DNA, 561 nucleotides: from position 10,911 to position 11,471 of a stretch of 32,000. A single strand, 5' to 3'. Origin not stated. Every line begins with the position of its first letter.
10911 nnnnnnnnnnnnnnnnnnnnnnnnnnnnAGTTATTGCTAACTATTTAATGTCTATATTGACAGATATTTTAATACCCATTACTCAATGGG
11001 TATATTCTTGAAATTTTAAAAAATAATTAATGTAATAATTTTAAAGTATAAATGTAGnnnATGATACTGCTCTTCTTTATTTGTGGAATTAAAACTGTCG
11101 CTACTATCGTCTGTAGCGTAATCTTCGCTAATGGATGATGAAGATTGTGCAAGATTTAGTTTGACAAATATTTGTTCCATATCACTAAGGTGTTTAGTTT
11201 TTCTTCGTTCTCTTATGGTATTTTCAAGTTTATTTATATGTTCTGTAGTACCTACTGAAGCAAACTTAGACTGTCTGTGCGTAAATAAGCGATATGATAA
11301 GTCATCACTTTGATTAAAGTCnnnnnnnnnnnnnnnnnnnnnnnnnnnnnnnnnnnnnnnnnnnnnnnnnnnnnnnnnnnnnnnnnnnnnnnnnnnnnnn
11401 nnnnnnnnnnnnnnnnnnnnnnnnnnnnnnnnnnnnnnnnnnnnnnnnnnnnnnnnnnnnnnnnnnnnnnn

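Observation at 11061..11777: Passenger replaced by a polyproline motif and an acidic, Ser/Asn-rich low-complexity tail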

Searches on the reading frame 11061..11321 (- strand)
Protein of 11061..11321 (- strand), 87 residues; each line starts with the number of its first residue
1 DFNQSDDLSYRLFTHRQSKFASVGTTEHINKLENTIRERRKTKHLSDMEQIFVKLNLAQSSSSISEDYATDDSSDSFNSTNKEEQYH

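Call 17: search_solved_structures(query=A3, max_evalue=10, show_alignments=5)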
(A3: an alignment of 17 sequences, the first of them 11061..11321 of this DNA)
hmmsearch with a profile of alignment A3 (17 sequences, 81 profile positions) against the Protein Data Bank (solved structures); distinct sequences matched with E-value up to 10: 5.
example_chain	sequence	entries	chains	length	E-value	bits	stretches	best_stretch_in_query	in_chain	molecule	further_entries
5jjd_B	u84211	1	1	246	0.31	14.1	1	16-39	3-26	Collagen type IV alpha-3-binding protein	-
6rd4_P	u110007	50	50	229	0.33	14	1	10-44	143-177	Mitochondrial ATP synthase subunit OSCP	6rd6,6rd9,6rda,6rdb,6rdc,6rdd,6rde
5l9u_S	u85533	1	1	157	0.36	13.9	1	27-62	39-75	Hsl1(substrate)_peptide-Ubiquitin_variant fusion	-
2e3m_A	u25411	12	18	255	0.83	12.7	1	19-39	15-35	Lipid-transfer protein CERT | Goodpasture antigen binding protein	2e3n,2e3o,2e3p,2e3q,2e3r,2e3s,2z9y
2z9z_A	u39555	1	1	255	0.83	12.7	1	19-39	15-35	Lipid-transfer protein CERT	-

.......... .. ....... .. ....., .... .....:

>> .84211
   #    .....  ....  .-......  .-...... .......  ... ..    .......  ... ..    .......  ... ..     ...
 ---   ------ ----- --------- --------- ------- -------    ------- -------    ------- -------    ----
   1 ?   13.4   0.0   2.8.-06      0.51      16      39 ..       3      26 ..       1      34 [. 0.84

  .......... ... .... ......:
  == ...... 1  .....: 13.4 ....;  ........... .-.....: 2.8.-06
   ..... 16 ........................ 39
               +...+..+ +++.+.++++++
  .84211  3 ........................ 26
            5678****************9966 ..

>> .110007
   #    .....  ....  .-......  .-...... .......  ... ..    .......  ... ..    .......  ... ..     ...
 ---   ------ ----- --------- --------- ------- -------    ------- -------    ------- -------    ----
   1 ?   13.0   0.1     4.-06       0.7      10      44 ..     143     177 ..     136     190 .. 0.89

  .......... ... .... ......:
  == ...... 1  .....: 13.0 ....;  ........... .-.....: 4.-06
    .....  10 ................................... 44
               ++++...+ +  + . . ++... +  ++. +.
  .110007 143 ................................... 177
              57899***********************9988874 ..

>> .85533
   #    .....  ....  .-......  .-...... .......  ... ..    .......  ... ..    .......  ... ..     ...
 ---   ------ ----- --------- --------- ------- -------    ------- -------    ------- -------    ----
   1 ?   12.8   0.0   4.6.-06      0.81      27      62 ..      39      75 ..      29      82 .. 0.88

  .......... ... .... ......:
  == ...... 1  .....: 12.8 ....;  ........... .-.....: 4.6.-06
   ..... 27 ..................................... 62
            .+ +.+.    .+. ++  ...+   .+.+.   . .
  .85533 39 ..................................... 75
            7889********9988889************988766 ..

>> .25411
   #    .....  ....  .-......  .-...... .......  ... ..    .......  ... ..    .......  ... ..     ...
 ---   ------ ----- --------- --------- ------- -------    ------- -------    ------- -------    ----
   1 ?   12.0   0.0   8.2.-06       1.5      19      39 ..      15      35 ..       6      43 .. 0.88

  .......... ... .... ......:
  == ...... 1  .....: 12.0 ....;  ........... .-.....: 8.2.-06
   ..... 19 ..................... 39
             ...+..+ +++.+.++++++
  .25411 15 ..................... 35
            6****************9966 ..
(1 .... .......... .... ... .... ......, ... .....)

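Call 18: search_protein_families(library=pfam, alignment_id=A3, max_evalue=10)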
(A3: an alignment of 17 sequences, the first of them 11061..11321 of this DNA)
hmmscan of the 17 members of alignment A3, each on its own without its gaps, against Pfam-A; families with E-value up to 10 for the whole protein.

A. member 1, window:11061-11321:- (87 aa): 0 families

B. families by the number of members that match (of 17 scanned): 8 families
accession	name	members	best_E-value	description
PF17310.7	DUF5357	1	0.0016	Family of unknown function (DUF5357)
PF05242.16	GLYCAM-1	1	0.0035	Glycosylation-dependent cell adhesion molecule 1 (GlyCAM-1)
PF20921.3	DUF1846_C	1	0.014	Domain of unknown function DUF1846, C-terminal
PF20806.3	Integrin_A_Ig_3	1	0.018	Integrin alpha Ig-like domain 3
PF24577.2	RDR6_2nd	1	0.063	RNA-dependent RNA polymerase 6 second domain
PF01099.22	Uteroglobin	1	0.1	Uteroglobin family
PF24655.1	DUF7645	1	0.15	Domain of unknown function (DUF7645)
PF20990.2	DUF2207_C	1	0.26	Predicted membrane protein (DUF2207) C-terminal domain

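Call 32: search_protein_representatives(alignment_id=A3)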
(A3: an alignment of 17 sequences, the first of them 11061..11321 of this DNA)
Query: 17 sequences, 81 profile positions. Proteins with E-value up to 0.001 (for the whole library): 15; up to 1e-10: 15; up to 1e-30: 1. The best 15 are listed.
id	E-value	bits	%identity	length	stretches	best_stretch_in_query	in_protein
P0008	5.8e-35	135.1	-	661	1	1-80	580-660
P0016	2.2e-29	117.2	-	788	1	2-80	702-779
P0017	1.5e-28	114.6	-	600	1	4-75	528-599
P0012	3.9e-28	113.2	-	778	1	5-80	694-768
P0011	1.1e-27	111.8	-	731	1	3-76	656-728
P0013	2.5e-27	110.6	-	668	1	2-78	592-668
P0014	2.3e-26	107.5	-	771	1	3-74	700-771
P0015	3.4e-26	107.0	-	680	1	2-73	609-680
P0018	4.2e-23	97.1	-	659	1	4-78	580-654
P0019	5.4e-23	96.7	-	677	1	3-79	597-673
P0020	1.3e-22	95.5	-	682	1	2-79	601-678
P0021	9.4e-20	86.3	-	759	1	10-74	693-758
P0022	2.0e-19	85.3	-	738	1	2-79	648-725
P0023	1.3e-16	76.2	-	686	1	6-79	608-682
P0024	4.1e-15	71.5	-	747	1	3-74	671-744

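Call 52: predict_structure(alignment_id=A5)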
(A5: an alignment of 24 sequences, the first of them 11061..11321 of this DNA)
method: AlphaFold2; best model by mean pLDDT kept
length: 87 residues; sequences in the alignment: 24
mean_pLDDT: 75.2   pTM: 0.37
mean pLDDT of the five models: 75.2, 74.0, 72.8, 72.6, 71.6
residues with pLDDT >= 90: 27; 70-90: 26; 50-70: 26; < 50: 8
segments of 3 or more residues with pLDDT < 50: 80-87
pLDDT, mean of each block of 10 residues (from residue 1): 77 91 93 92 82 74 60 56 42
secondary structure, 60 per line:
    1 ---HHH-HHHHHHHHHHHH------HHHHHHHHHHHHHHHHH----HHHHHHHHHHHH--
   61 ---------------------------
elements in order: H8-19 H26-42 H47-58

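Call 57: fold_search(model_id=the predicted structure, library=pdb)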
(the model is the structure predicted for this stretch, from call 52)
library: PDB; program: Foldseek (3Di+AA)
matches with E <= 10: 0; with E <= 0.001: 0
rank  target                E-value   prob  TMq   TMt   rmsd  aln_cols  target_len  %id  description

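Call 58: list_cluster_members(proteins=[P0018, P0019, P0020, P0021, P0022, P0023, P0024, P0001, P0006, P0013])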
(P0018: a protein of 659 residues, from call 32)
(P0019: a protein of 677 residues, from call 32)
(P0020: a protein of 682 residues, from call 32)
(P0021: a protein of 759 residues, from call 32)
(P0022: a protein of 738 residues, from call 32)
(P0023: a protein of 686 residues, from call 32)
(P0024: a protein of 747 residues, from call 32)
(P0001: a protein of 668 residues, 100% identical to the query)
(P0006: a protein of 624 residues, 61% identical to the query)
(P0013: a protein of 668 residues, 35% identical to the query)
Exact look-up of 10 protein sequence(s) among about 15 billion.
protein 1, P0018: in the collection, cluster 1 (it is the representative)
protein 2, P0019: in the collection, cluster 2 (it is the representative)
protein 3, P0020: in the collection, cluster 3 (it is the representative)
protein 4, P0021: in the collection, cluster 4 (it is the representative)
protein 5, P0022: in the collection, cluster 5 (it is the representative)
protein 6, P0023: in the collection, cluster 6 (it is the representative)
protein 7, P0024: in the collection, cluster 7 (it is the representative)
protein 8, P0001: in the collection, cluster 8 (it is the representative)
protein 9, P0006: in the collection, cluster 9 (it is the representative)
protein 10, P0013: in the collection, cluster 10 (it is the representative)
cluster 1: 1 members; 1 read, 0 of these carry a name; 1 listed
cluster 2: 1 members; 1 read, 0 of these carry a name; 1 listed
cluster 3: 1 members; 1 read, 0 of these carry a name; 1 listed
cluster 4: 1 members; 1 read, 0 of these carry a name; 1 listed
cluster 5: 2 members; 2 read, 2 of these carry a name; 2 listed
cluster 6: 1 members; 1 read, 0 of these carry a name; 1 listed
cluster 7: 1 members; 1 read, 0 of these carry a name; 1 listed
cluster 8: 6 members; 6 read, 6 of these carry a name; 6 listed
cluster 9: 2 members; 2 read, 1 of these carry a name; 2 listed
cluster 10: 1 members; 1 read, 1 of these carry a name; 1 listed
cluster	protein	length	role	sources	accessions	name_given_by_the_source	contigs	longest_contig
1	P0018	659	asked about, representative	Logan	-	-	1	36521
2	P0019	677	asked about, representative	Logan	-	-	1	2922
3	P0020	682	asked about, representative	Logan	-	-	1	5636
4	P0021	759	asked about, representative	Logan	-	-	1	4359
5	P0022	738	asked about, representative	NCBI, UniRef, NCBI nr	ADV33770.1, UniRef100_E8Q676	hypothetical protein BVAF_377 [Candidatus Blochmanniella vafra str. BVAF] | Inverse autotransporter beta-domain domain-containing protein n=2 Tax=Candidatus ... | hypothetical protein BVAF_377 [Candidatus Blochmannia vafer str. BVAF]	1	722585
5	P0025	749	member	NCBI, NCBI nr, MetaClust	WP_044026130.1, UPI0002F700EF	inverse autotransporter beta domain-containing protein [Candidatus Blochmanniella vafra] | inverse autotransporter beta-barrel domain-containing protein [Candidatus Blochmannia ... | status=active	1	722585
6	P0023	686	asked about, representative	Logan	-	-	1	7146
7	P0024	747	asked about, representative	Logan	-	-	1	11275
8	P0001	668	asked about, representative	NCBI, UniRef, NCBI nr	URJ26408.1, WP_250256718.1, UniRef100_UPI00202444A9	inverse autotransporter beta domain-containing protein [Blochmannia endosymbiont of ... | inverse autotransporter beta domain-containing protein n=1 Tax=Blochmannia endosymbiont ...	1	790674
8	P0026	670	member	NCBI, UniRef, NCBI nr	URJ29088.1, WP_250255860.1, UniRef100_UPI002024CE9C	inverse autotransporter beta domain-containing protein [Blochmannia endosymbiont of ... | inverse autotransporter beta domain-containing protein n=1 Tax=Blochmannia endosymbiont ...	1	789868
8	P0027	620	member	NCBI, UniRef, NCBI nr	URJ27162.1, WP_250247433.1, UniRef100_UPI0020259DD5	inverse autotransporter beta domain-containing protein [Candidatus Blochmanniella ... | inverse autotransporter beta domain-containing protein n=1 Tax=Candidatus Blochmanniella ... | inverse autotransporter beta domain-containing protein [Candidatus Blochmannia ...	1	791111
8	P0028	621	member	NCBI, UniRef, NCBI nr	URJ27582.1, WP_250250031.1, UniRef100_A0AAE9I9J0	inverse autotransporter beta domain-containing protein [Candidatus Blochmanniella ... | Inverse autotransporter beta domain-containing protein n=1 Tax=Candidatus Blochmanniella ... | inverse autotransporter beta domain-containing protein [Candidatus Blochmannia ...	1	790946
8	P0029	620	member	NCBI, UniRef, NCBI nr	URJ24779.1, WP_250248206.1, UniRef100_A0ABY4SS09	inverse autotransporter beta domain-containing protein [Candidatus Blochmanniella ... | Inverse autotransporter beta domain-containing protein n=1 Tax=Candidatus Blochmanniella ... | inverse autotransporter beta domain-containing protein [Candidatus Blochmannia ...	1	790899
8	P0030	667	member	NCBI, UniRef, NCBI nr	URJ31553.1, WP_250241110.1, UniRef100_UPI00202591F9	inverse autotransporter beta domain-containing protein [Blochmannia endosymbiont of ... | inverse autotransporter beta domain-containing protein n=1 Tax=Blochmannia endosymbiont ...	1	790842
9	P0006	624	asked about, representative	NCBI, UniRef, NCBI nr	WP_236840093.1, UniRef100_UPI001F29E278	inverse autotransporter beta domain-containing protein [Blochmannia endosymbiont of ... | inverse autotransporter beta domain-containing protein n=1 Tax=Blochmannia endosymbiont ...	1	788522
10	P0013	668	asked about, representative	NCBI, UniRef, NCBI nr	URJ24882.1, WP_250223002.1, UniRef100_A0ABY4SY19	inverse autotransporter beta domain-containing protein [Candidatus Blochmannia ocreatus ... | Inverse autotransporter beta domain-containing protein n=1 Tax=Candidatus Blochmannia ... | inverse autotransporter beta domain-containing protein [Candidatus Blochmannia ocreatus]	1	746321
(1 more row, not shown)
